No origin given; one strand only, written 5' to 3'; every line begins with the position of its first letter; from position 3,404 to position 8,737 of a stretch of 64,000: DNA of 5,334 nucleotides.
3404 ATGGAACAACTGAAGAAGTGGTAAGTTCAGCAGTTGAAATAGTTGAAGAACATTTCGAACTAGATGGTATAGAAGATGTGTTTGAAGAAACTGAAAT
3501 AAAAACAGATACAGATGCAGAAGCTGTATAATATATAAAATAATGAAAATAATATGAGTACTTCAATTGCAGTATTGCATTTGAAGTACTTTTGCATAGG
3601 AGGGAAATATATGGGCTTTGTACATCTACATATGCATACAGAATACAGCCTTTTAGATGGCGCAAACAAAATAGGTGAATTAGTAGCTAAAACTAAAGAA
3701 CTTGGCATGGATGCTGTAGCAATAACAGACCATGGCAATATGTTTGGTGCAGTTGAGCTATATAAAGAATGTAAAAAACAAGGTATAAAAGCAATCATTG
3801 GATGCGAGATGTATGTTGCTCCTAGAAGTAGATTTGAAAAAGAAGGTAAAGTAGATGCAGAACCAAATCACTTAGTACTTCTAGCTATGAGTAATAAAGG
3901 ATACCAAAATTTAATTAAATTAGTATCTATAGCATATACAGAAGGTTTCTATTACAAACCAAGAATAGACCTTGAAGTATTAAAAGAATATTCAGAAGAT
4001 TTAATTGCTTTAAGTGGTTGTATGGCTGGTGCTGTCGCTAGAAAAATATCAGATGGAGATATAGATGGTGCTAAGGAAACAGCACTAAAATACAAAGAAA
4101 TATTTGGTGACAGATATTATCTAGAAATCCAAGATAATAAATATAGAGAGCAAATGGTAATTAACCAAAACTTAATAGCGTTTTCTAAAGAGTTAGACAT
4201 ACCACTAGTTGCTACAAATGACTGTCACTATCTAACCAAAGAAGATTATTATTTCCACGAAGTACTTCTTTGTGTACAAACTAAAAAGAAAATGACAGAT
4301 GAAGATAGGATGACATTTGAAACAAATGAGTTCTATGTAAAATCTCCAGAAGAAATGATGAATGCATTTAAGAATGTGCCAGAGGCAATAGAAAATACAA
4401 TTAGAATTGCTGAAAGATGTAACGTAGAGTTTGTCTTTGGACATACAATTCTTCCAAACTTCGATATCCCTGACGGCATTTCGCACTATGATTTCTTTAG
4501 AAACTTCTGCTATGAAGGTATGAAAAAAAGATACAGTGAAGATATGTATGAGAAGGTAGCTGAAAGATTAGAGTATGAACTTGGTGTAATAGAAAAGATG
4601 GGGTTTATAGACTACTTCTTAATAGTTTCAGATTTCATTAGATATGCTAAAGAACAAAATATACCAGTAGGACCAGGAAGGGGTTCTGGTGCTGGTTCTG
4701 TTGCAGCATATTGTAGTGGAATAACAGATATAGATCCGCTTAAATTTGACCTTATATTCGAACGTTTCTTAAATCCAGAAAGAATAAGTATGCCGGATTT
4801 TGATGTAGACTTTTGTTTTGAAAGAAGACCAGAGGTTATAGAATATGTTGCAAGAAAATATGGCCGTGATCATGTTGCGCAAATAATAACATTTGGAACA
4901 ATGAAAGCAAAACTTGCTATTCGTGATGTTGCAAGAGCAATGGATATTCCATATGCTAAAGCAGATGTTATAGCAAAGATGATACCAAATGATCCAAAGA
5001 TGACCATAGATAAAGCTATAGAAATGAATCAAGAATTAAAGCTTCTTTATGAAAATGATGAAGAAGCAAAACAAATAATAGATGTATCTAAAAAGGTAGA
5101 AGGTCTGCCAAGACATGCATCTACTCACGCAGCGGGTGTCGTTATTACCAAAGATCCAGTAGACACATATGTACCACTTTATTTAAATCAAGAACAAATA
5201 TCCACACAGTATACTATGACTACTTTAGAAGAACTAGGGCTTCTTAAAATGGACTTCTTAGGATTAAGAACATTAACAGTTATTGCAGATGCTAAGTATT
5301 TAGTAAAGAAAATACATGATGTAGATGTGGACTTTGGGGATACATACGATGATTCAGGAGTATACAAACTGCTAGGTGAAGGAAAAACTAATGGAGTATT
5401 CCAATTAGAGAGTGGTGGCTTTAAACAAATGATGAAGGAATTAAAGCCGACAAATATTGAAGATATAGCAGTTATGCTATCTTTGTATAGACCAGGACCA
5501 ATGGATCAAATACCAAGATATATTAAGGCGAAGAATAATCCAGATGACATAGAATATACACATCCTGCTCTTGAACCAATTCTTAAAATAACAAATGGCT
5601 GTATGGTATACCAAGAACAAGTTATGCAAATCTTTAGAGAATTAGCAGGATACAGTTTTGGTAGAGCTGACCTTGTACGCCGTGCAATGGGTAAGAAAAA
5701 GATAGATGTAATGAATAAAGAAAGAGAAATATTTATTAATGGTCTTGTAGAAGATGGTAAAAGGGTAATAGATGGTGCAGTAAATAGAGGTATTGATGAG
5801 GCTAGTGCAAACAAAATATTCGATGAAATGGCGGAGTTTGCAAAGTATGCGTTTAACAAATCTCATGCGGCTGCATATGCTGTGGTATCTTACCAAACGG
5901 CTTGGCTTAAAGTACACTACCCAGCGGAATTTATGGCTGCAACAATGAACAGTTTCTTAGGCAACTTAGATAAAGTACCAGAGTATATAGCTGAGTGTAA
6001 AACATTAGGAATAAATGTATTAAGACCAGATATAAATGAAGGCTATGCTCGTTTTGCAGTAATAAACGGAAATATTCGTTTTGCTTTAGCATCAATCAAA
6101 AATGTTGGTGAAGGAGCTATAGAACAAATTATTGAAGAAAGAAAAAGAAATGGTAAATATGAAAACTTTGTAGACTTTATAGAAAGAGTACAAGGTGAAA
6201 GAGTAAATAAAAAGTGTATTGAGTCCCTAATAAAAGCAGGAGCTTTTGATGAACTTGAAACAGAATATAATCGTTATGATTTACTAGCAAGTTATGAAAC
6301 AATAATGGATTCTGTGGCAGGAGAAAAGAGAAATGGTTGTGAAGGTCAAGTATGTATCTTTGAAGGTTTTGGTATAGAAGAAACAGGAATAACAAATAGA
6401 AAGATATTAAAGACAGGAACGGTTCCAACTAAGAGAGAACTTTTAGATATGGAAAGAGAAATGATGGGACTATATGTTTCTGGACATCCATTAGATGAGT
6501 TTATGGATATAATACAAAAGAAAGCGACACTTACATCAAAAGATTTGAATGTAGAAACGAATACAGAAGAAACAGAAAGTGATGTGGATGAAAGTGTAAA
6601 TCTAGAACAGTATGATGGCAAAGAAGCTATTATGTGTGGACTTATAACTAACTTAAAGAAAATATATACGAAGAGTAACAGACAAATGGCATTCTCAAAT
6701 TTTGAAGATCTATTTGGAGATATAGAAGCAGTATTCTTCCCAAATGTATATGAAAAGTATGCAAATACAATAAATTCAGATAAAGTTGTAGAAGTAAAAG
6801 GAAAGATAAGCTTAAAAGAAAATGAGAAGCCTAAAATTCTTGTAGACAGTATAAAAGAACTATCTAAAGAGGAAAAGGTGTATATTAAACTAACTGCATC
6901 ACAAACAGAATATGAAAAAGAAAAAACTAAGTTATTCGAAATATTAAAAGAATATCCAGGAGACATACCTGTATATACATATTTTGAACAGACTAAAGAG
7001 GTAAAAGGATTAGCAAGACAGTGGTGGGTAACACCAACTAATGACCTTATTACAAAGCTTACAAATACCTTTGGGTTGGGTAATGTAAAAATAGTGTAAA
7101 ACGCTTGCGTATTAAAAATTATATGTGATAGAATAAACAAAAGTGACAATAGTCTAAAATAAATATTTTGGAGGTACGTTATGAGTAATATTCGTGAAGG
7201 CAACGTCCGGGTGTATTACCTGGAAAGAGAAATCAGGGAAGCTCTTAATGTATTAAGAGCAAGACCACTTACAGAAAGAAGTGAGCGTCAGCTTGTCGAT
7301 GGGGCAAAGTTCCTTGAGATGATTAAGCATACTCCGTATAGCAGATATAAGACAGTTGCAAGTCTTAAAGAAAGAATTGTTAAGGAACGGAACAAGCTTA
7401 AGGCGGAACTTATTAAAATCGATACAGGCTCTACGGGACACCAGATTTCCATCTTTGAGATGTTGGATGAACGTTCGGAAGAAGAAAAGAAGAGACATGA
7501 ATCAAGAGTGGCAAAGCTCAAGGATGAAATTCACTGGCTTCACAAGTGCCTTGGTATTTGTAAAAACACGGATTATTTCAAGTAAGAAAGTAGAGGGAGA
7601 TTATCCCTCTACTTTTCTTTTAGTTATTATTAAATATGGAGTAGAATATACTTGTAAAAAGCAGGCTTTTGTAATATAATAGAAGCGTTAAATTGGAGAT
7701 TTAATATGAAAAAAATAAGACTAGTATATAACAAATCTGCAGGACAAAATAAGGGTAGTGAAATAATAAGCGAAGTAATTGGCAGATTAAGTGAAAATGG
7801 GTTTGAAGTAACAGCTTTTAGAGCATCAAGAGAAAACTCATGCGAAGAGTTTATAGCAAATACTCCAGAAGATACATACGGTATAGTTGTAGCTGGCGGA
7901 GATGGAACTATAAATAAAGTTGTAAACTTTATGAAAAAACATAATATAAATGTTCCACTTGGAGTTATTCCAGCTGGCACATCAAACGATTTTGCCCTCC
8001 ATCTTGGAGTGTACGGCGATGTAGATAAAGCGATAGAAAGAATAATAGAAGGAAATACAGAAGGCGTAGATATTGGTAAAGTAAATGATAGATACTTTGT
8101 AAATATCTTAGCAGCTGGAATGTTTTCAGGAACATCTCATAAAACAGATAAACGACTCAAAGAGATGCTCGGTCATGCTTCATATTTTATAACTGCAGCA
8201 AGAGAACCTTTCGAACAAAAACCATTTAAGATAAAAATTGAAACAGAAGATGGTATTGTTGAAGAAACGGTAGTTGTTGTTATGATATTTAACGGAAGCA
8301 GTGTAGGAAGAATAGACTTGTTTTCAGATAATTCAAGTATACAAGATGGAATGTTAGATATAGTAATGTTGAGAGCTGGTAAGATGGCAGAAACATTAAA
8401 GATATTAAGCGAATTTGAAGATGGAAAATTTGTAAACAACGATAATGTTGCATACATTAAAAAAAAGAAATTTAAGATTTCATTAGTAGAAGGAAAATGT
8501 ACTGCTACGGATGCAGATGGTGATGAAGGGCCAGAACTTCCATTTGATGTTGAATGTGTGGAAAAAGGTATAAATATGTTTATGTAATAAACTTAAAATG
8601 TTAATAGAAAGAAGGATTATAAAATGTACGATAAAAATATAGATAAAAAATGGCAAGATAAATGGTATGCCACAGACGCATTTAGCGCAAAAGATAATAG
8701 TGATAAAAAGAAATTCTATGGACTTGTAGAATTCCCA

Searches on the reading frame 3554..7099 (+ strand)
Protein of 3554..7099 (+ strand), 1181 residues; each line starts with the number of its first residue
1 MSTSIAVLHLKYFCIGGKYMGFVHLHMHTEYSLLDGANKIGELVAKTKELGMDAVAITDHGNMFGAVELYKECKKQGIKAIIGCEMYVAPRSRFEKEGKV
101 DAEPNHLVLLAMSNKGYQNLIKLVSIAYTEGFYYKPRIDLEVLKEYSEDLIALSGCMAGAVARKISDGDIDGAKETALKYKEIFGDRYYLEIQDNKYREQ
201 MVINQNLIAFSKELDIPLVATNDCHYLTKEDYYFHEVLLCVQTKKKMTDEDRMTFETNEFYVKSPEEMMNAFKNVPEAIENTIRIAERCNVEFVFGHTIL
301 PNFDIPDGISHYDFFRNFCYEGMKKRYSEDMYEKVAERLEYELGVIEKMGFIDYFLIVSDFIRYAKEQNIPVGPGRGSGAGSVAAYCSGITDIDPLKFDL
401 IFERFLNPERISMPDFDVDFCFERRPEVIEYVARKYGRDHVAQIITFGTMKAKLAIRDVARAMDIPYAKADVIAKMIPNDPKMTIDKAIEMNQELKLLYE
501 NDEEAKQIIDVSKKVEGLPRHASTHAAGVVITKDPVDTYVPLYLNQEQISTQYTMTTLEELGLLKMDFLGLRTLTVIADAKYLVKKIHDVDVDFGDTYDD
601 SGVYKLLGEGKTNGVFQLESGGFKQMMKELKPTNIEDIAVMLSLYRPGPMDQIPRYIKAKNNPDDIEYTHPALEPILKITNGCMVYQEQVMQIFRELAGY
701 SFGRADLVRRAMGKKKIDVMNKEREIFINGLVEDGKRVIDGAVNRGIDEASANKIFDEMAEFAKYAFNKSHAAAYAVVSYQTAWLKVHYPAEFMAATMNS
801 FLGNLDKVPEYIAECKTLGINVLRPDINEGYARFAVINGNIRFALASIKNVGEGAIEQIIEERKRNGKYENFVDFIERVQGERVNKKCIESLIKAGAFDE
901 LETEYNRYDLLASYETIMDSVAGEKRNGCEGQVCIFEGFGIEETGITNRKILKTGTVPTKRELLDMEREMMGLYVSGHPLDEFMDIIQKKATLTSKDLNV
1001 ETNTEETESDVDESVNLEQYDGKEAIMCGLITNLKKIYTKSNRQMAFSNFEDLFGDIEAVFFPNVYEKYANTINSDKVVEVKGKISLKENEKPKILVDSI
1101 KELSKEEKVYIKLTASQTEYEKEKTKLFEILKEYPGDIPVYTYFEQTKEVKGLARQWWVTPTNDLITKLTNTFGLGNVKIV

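Call 14: search_protein_families(library=pfam, proteins=[window:3554-7099:+], max_evalue=0.001)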
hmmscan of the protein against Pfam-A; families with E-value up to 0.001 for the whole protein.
window:3554-7099:+ (1181 aa): 7 families
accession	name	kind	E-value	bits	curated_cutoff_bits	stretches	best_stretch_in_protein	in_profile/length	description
PF07733.18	DNA_pol3_alpha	-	1.5e-109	366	23.9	1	314-570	2-260/260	Bacterial DNA polymerase III alpha NTPase domain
PF02811.25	PHP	-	1.7e-62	211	26.4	1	24-194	1-163/164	PHP domain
PF17657.6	DNA_pol3_finger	-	1.1e-56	191.1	22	1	573-734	1-165/166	Bacterial DNA polymerase III alpha subunit finger domain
PF14579.12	HHH_6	-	5.1e-28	97.6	25.6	1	819-903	1-85/90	Helix-hairpin-helix motif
PF01336.31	tRNA_anti-codon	-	1.1e-10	41.7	27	1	1027-1103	3-75/75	OB-fold nucleic acid binding domain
PF20914.2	DNA_pol_IIIA_C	-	0.00039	20.6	22.5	1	1127-1174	2-52/52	DNA polymerase III subunit alpha, C-terminal domain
PF04919.18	DUF655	-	0.00071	20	22.2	0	844-910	117-178/181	Protein of unknown function (DUF655)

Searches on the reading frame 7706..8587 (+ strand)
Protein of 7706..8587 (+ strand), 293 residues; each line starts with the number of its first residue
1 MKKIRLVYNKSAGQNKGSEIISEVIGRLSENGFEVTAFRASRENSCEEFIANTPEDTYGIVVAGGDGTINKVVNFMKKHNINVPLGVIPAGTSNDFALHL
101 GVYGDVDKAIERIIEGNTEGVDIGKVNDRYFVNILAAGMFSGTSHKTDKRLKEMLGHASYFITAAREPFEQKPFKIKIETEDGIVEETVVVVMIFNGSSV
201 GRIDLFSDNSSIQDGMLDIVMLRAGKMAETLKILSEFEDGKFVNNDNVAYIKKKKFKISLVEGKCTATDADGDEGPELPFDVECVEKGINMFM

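Call 14: search_protein_families(library=pfam, proteins=[window:7706-8587:+], max_evalue=0.001)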
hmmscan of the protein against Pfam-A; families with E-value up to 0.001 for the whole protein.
window:7706-8587:+ (293 aa): 3 families
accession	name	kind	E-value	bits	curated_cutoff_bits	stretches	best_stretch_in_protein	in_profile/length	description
PF00781.29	DAGK_cat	-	1.1e-31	109.5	23.6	1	3-126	1-125/125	Diacylglycerol kinase catalytic domain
PF19279.4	YegS_C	-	2.2e-16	60.4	27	1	144-291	12-156/158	YegS C-terminal NAD kinase beta sandwich-like domain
PF01513.26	NAD_kinase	-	0.00045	21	25.5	0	44-94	60-108/130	ATP-NAD kinase N-terminal domain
